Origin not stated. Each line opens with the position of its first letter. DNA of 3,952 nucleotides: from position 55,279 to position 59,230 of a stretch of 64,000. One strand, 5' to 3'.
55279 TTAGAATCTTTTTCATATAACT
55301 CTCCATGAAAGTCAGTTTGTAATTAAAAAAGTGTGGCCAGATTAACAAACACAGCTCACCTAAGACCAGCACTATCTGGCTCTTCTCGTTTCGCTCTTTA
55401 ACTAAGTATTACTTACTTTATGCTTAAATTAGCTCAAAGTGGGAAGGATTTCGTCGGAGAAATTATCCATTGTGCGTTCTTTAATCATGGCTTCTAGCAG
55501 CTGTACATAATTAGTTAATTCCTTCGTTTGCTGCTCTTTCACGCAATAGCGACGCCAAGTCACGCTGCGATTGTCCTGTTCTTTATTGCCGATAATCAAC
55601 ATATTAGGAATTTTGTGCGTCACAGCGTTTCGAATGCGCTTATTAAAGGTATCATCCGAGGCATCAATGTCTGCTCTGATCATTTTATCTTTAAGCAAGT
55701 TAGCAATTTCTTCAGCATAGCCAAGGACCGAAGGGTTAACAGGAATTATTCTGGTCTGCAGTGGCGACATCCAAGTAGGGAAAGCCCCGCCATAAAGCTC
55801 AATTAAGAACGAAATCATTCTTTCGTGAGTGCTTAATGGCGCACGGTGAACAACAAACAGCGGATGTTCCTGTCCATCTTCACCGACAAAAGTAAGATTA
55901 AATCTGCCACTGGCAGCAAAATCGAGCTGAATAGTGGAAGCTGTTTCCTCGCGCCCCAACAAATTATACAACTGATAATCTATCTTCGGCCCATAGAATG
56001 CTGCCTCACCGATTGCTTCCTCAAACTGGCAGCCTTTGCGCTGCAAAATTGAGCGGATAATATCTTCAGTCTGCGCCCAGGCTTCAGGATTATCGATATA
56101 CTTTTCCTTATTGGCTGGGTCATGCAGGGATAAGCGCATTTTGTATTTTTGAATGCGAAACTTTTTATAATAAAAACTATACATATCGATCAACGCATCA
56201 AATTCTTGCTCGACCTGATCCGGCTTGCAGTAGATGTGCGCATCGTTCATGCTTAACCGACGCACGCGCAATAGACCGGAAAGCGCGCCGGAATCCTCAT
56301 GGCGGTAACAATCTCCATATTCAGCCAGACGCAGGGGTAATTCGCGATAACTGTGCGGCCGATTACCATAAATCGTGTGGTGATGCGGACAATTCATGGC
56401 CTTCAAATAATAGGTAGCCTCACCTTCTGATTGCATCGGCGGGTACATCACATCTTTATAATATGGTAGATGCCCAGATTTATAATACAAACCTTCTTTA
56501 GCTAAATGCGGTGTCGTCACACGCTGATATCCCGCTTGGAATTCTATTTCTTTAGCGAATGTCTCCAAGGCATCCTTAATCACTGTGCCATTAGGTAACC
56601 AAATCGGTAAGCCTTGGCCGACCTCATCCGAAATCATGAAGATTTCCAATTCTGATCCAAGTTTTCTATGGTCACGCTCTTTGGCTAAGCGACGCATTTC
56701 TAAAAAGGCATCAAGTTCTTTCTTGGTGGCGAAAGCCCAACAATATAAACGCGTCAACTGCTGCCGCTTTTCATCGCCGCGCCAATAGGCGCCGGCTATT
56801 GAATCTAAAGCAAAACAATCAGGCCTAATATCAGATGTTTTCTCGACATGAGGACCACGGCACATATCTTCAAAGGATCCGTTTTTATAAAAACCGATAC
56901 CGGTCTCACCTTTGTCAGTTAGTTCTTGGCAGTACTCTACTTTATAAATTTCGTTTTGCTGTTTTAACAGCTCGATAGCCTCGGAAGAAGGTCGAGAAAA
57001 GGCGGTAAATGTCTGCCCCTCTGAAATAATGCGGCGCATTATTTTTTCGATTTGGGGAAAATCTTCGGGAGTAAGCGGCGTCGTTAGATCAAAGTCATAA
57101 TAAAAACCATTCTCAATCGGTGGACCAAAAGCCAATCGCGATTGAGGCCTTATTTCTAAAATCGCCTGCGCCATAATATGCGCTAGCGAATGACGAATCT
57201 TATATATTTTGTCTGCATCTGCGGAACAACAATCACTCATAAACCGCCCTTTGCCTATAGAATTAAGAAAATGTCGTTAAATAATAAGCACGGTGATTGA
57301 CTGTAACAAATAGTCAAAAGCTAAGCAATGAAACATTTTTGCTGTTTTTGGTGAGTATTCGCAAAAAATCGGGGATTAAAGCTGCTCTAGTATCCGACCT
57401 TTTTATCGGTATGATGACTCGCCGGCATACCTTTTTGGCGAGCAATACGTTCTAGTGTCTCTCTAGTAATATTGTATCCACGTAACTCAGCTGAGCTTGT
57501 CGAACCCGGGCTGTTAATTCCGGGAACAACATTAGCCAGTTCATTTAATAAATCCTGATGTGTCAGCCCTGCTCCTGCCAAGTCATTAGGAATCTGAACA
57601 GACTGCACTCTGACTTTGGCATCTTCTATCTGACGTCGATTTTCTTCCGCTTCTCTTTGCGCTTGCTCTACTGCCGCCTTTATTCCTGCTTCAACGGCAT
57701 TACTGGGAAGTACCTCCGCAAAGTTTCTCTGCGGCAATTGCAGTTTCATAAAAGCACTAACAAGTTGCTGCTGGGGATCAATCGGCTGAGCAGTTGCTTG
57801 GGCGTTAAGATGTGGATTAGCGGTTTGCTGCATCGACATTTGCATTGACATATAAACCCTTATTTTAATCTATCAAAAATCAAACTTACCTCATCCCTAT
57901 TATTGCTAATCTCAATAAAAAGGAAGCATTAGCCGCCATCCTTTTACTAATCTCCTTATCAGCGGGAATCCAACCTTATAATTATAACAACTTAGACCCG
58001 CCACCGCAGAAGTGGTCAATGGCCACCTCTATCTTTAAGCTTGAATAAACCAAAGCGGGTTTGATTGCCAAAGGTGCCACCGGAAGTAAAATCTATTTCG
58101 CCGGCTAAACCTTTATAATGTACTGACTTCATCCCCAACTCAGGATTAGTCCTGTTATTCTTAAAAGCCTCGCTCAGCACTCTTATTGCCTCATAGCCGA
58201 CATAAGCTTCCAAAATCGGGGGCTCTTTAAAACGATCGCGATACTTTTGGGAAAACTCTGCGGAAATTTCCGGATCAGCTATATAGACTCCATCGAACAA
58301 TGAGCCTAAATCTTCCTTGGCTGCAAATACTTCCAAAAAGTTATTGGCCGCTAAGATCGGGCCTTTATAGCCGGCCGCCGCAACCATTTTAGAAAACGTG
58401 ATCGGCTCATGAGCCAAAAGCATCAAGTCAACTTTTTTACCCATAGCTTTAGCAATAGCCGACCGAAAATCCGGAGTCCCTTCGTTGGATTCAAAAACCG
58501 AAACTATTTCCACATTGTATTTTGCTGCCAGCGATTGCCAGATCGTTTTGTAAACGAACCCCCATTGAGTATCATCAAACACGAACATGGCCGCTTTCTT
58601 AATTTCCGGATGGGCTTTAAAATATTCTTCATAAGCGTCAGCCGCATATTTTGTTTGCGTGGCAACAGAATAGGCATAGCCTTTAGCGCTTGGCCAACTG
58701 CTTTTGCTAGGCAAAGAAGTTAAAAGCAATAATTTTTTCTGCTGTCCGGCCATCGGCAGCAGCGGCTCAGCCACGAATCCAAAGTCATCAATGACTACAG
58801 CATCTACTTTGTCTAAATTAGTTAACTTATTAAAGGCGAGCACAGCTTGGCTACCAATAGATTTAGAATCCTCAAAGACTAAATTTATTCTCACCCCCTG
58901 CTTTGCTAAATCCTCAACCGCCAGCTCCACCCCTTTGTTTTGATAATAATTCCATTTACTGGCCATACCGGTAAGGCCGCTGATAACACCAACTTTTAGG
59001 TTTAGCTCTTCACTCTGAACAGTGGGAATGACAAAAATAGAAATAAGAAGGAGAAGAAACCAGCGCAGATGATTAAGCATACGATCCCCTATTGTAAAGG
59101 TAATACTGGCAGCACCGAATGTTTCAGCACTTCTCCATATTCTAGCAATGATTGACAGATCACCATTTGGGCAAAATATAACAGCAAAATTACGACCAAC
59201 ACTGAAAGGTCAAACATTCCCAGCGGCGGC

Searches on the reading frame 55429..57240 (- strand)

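Call 71: search_protein_families(library=pfam, proteins=[window:55429-57240:-], max_evalue=0.00001)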
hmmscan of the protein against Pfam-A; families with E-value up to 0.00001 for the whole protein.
window:55429-57240:- (603 aa): 3 families
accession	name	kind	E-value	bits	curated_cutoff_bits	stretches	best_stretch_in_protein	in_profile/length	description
PF00587.30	tRNA-synt_2b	-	5.8e-36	124.7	29.3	1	271-482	5-178/179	tRNA synthetase class II core domain (G, H, P, S and T)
PF03129.25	HGTP_anticodon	-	1.3e-15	57.7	21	1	495-583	1-92/94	Anticodon binding domain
PF07973.19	tRNA_SAD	-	1.2e-07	32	24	1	117-166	3-44/44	Threonyl and Alanyl tRNA synthetase second additional domain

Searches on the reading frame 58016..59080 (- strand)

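Call 71: search_protein_families(library=pfam, proteins=[window:58016-59080:-], max_evalue=0.00001)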
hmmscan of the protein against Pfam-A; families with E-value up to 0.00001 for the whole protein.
window:58016-59080:- (354 aa): 2 families
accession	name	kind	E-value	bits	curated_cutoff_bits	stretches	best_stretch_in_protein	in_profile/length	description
PF13458.12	Peripla_BP_6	-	6.6e-26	92.2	31.7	1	28-334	2-325/343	Periplasmic binding protein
PF01094.35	ANF_receptor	-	1e-06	28.5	25.4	1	50-335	5-338/353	Receptor family ligand binding region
